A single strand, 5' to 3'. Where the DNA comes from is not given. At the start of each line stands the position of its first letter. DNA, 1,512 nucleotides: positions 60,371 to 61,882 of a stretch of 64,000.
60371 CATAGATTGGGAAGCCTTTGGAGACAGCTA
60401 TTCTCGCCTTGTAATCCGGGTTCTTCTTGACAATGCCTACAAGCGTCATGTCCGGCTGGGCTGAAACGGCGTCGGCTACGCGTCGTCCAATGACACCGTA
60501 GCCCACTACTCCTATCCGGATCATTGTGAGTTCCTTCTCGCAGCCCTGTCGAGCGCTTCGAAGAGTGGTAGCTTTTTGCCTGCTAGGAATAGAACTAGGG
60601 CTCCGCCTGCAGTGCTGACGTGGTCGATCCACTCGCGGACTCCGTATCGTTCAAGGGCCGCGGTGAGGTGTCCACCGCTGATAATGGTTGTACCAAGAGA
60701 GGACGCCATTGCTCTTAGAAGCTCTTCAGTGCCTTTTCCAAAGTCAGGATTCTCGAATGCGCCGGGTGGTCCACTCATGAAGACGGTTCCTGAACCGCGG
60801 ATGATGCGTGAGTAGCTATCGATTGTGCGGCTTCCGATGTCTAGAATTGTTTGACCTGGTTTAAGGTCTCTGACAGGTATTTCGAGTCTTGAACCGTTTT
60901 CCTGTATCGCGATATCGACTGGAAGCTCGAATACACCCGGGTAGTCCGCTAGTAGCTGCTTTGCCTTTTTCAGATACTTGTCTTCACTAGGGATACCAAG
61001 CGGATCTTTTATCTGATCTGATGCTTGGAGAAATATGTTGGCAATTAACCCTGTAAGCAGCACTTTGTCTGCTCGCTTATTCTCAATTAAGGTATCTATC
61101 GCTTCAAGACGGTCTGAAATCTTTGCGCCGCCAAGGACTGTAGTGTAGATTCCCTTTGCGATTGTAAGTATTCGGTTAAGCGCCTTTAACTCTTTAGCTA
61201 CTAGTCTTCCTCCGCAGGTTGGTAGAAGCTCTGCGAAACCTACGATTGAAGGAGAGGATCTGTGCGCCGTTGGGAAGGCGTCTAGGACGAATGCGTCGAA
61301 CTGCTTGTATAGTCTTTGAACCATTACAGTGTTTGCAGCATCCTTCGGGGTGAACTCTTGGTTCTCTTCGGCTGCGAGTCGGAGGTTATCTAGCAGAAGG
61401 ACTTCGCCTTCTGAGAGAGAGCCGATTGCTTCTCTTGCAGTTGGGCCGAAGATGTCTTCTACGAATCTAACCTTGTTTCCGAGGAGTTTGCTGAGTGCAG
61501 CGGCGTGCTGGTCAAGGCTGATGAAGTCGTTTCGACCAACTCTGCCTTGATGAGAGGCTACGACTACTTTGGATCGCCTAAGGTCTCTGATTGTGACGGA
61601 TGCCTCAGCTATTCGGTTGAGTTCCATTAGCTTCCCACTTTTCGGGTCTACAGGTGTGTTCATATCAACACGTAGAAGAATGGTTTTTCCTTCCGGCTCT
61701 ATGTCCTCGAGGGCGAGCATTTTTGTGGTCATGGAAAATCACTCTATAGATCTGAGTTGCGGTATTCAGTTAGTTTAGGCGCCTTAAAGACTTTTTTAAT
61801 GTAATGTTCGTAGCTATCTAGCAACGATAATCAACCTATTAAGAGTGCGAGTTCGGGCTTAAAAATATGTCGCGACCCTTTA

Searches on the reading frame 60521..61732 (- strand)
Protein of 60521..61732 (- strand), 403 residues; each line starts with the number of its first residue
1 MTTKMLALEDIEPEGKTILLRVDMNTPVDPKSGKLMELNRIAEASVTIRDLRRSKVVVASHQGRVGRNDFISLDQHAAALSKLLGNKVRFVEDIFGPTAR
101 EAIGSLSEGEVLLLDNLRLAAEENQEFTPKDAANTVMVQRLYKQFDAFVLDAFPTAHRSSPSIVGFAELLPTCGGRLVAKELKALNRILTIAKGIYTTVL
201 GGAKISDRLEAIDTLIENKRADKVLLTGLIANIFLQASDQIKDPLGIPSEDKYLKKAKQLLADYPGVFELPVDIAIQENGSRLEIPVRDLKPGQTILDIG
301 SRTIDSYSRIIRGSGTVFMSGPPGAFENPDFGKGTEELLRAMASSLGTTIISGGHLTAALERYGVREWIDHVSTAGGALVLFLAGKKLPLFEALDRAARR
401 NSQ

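Call 45: search_protein_families(library=pfam, proteins=[window:60521-61732:-], max_evalue=0.01)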
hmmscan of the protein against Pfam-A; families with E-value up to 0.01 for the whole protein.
window:60521-61732:- (403 aa): 1 family
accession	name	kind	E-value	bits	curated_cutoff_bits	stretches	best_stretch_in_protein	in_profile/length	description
PF00162.24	PGK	-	6.6e-104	348.3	27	1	8-386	1-379/379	Phosphoglycerate kinase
